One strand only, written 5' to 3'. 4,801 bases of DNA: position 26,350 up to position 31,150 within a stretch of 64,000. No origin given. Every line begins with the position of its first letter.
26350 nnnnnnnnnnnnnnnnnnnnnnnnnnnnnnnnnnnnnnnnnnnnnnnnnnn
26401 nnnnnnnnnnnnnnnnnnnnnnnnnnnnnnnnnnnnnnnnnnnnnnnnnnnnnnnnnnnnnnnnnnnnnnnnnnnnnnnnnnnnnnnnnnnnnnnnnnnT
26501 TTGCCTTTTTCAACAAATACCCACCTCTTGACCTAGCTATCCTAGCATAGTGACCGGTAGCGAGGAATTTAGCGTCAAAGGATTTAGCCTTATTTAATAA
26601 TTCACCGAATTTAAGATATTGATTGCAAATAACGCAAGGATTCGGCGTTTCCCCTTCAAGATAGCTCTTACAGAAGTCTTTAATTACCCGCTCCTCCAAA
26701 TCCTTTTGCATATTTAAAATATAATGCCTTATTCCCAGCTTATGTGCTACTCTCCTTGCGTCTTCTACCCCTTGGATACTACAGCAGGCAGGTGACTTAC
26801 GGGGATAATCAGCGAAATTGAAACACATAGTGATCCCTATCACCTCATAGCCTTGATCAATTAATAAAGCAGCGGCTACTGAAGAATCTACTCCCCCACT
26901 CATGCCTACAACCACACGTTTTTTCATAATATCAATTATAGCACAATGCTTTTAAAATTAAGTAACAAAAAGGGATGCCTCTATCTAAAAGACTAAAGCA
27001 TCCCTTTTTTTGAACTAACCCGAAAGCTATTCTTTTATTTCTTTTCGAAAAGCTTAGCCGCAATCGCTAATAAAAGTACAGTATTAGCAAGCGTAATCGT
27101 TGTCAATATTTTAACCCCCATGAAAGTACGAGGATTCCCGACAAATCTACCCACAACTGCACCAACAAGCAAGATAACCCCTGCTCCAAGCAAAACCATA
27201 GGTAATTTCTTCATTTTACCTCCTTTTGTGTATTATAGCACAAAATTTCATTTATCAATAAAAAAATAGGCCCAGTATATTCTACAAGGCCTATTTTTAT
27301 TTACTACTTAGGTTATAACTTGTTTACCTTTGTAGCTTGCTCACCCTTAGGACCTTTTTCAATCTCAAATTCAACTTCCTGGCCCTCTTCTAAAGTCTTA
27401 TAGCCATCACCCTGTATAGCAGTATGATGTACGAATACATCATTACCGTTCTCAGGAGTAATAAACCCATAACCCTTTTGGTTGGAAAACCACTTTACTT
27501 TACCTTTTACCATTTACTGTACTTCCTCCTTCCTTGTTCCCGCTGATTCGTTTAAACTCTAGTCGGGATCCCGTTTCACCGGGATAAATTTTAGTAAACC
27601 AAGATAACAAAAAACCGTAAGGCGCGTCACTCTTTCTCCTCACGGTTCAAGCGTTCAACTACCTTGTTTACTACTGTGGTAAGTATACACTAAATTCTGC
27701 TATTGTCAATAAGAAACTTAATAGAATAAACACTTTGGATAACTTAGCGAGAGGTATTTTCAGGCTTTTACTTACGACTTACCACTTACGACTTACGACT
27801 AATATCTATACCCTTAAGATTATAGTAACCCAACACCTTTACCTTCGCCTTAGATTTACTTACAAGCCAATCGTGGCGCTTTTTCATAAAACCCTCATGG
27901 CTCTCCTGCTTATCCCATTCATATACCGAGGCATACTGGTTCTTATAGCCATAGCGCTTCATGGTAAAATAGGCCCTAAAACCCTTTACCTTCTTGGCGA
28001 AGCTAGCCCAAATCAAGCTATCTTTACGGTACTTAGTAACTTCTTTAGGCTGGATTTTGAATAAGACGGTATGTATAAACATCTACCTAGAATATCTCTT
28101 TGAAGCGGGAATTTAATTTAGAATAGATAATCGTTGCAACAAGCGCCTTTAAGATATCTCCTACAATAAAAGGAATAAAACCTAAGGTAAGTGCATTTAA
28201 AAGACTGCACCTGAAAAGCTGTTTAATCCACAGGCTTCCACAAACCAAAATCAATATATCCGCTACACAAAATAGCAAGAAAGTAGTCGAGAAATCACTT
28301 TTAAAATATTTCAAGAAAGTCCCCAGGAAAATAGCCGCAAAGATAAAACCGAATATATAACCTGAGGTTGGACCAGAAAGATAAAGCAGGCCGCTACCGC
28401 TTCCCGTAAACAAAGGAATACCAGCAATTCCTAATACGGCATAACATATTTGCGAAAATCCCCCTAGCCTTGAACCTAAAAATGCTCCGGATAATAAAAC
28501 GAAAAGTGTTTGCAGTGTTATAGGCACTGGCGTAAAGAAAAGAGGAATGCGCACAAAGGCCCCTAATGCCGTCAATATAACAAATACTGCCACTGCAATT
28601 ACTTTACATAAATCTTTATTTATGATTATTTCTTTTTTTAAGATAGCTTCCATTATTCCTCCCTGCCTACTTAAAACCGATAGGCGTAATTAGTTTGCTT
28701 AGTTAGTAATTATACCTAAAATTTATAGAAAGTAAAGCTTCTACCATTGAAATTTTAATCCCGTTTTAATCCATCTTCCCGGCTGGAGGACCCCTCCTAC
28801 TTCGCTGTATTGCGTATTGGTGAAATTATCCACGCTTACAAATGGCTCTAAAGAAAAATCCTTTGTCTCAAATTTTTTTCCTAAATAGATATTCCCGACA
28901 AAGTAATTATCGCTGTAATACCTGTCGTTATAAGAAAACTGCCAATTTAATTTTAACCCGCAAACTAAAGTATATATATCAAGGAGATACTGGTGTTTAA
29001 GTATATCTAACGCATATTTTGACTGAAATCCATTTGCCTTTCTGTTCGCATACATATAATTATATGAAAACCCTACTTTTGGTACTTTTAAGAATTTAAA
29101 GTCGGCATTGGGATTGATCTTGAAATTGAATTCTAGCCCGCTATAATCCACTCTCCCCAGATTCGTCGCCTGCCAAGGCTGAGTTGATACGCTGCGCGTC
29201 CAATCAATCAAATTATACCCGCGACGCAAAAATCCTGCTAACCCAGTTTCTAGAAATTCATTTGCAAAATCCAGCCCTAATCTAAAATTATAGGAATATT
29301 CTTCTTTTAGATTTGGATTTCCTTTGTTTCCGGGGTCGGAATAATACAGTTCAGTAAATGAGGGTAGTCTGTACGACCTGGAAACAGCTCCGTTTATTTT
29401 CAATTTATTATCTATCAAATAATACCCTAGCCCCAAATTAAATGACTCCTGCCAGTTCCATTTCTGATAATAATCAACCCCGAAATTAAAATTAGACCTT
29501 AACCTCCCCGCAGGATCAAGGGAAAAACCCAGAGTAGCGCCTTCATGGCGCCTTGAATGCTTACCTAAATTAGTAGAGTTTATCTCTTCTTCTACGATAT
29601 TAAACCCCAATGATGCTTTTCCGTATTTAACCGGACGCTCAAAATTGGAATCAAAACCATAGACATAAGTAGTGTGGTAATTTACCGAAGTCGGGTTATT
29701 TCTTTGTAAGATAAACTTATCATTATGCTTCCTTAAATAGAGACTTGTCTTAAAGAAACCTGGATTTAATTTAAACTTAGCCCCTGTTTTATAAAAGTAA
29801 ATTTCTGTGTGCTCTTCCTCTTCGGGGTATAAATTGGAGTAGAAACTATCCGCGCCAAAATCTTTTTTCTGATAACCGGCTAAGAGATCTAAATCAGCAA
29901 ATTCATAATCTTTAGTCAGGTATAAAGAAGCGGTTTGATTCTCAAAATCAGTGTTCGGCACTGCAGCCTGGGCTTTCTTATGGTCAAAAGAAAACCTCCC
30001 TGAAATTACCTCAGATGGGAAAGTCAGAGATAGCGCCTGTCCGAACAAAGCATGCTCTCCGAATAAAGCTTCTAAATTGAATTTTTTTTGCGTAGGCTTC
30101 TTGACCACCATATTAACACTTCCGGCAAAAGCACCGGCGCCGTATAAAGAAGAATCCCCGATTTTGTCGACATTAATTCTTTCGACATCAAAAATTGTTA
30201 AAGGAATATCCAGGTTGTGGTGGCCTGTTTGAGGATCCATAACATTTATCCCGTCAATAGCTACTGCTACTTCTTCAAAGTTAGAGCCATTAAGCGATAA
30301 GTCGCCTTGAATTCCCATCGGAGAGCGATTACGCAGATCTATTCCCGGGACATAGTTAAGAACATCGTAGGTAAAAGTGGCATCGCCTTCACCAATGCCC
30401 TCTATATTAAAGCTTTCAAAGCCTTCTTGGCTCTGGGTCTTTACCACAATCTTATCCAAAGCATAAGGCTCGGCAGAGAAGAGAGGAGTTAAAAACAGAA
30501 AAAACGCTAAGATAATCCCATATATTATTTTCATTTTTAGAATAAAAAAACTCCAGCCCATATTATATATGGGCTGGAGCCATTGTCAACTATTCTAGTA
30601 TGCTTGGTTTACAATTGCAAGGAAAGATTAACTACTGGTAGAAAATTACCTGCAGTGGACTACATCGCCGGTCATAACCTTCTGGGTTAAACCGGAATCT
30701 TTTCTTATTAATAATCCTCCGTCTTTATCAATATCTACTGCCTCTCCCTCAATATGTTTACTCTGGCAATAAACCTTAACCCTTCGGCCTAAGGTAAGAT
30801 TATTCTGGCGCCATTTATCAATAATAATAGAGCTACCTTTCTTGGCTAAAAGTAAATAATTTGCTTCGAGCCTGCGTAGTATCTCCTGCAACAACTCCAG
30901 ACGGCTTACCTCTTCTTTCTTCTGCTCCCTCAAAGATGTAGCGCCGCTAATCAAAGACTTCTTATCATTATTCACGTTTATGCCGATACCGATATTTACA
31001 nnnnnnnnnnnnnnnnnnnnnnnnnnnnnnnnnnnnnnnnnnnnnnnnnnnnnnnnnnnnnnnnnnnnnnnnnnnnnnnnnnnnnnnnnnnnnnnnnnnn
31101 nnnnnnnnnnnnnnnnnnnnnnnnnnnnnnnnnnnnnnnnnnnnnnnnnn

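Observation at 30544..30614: BirA-box-like operator and hairpin between birA and a TonB-dependent receptor followed by bioY: candidate biotin-specific outer-membrane uptake system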

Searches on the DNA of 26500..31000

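Call 48: search_rna_families(source=window, start=26500, end=31000, threshold=evalue, max_evalue=1)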
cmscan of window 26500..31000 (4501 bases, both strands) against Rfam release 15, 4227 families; matches with E-value up to 1: 5.
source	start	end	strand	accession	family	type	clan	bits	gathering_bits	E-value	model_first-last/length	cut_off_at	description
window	27262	27663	-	RF01766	cspA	Cis-reg; thermoregulator;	-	44.6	78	2.6e-09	1-428/428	no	cspA thermoregulator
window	27663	27696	-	RF02519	ToxI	Gene; antitoxin;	-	24.2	50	0.39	1-34/34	no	ToxI antitoxin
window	29591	29663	-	RF00818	mir-318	Gene; miRNA;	CL00084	23.9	70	0.22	1-69/69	no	mir-318 microRNA precursor family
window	27257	27305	-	RF00244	mir-26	Gene; miRNA;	-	21.3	57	0.16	16-66/81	no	mir-26 microRNA precursor family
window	27257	27305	+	RF00244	mir-26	Gene; miRNA;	-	20.7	57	0.24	16-66/81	no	mir-26 microRNA precursor family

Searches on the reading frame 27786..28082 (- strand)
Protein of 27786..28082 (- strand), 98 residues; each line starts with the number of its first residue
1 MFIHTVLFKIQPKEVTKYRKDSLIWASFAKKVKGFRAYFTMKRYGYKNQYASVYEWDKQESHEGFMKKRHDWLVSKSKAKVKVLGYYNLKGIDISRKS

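Call 5: search_protein_families(library=pfam, proteins=[window:27786-28082:-])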
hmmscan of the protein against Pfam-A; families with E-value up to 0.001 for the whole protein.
window:27786-28082:- (98 aa): 0 families

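Call 32: search_protein_families(library=ncbifam, proteins=[window:27786-28082:-], max_evalue=0.001)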
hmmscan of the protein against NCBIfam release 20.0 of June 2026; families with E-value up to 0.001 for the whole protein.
window:27786-28082:- (98 aa): 0 families

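Call 62: search_protein_families(library=pfam, proteins=[window:27786-28082:-], max_evalue=5)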
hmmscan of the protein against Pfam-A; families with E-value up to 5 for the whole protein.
window:27786-28082:- (98 aa): 3 families
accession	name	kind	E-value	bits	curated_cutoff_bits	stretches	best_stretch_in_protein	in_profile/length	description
PF16291.11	DUF4937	-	0.0058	17.3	28.3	1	7-80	6-78/89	Domain of unknown function (DUF4937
PF03992.22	ABM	-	0.051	14.2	23.1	1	1-70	1-71/78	Antibiotic biosynthesis monooxygenase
PF02334.22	RTP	-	0.067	14.1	26.7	1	40-92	35-84/113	Replication terminator protein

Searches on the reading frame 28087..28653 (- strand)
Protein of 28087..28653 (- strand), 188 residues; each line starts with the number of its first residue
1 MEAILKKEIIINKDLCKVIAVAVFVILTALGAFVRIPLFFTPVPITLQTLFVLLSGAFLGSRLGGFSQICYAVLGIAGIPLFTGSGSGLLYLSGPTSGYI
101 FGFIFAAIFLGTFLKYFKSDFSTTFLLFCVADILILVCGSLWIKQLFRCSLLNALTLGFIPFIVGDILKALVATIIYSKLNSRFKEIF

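Call 5: search_protein_families(library=pfam, proteins=[window:28087-28653:-])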
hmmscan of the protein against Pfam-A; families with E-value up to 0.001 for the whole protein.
window:28087-28653:- (188 aa): 1 family
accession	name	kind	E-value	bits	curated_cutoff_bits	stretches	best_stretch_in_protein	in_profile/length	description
PF02632.19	BioY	-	1.4e-38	132.5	25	1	40-181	1-139/140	BioY family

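Call 32: search_protein_families(library=ncbifam, proteins=[window:28087-28653:-], max_evalue=0.001)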
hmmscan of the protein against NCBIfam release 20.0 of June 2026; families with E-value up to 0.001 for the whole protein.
window:28087-28653:- (188 aa): 0 families

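Call 72: list_cluster_members(proteins=[L080:211-1131:+, L122:688-1605:+, L093:596-1531:-, L133:588-1541:-, L136:2393-3349:-, L083:26-1174:-, window:28087-28653:-])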
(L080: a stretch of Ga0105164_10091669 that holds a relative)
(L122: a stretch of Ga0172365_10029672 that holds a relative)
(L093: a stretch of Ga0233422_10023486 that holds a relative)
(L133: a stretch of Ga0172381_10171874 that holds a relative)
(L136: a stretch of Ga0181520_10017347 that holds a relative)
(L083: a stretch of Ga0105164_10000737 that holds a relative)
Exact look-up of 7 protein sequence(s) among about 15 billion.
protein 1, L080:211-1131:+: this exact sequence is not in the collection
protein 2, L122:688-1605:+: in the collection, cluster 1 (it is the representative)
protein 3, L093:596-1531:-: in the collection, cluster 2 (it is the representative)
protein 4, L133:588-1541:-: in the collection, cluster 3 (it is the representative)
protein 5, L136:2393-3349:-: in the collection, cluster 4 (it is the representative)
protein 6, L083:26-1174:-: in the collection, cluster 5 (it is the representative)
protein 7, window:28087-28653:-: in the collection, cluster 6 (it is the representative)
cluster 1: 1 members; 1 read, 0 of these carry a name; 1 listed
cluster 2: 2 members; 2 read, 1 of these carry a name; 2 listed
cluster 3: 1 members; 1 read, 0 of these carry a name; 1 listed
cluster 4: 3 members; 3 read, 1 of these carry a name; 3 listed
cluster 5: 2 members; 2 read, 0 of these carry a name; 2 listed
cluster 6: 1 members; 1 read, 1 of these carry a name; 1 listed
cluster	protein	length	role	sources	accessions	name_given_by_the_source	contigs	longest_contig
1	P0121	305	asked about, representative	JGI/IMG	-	-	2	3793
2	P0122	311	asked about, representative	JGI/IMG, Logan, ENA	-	biotin synthase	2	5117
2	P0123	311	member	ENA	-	-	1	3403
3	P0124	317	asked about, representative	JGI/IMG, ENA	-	-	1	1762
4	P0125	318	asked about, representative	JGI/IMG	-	-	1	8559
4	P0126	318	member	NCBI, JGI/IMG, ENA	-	BirA family biotin operon repressor/biotin-[acetyl-CoA-carboxylase] ligase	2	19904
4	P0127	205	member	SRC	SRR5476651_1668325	-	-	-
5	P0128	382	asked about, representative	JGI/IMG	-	-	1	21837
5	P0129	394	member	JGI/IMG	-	-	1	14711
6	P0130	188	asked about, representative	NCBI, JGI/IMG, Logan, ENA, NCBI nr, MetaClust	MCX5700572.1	MAG: biotin transporter BioY [Candidatus Omnitrophica bacterium] | biotin transporter BioY [Candidatus Omnitrophota bacterium] | \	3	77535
